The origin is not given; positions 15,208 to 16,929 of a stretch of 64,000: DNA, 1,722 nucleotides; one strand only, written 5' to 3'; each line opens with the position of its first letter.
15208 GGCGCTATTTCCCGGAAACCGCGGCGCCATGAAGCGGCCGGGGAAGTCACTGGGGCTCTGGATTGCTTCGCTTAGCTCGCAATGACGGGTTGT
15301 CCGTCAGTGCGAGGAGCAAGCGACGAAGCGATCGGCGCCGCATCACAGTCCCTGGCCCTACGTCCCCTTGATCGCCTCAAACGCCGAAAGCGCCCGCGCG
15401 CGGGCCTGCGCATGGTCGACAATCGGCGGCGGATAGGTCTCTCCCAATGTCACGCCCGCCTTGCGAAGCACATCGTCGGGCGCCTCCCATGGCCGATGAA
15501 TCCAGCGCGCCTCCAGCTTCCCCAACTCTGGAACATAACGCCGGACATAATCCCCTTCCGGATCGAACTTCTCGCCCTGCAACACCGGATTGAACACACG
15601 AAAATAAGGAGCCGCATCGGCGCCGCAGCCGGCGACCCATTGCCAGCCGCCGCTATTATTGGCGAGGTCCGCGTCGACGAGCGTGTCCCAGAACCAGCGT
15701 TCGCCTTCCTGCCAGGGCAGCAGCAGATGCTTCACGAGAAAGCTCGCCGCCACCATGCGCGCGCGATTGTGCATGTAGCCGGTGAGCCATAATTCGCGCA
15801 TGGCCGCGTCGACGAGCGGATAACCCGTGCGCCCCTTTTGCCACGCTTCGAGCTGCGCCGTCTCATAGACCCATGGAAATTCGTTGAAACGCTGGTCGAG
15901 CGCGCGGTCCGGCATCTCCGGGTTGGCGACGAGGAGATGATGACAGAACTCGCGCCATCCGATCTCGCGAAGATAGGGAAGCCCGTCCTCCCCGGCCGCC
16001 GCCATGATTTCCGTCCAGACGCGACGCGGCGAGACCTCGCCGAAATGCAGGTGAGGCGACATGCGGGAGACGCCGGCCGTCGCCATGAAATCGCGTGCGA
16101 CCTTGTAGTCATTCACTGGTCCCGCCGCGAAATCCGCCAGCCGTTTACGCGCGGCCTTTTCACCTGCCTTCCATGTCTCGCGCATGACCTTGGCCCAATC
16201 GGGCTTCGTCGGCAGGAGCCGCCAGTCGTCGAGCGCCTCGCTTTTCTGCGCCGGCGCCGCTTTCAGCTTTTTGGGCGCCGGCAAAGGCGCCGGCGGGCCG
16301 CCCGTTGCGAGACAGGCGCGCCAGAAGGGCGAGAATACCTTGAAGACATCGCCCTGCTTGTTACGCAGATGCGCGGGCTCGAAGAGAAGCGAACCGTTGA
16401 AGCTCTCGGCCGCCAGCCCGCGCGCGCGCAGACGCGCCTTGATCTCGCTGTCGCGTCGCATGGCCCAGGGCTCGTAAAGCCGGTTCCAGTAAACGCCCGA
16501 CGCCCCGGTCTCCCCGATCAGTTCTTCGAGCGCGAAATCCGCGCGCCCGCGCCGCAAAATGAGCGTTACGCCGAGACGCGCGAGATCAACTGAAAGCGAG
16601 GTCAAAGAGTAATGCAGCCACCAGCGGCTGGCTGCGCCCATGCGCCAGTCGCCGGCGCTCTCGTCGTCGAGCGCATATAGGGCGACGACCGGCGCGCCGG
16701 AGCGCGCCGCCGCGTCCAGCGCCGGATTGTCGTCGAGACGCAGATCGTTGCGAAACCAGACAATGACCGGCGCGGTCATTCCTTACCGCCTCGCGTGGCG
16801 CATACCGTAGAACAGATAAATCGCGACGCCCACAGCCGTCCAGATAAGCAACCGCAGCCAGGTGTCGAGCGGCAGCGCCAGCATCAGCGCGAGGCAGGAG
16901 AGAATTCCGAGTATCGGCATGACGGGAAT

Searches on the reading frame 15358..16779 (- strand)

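Call 84: search_protein_families(library=pfam, proteins=[window:15358-16779:-], max_evalue=0.00001)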
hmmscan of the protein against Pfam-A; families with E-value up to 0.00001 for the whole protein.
window:15358-16779:- (473 aa): 2 families
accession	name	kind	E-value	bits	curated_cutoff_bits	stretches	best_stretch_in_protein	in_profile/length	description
PF03441.19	FAD_binding_7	-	3.4e-90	301.3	27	1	270-468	2-202/203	FAD binding domain of DNA photolyase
PF00875.24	DNA_photolyase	-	9.3e-53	179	26.6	1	5-169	1-163/164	DNA photolyase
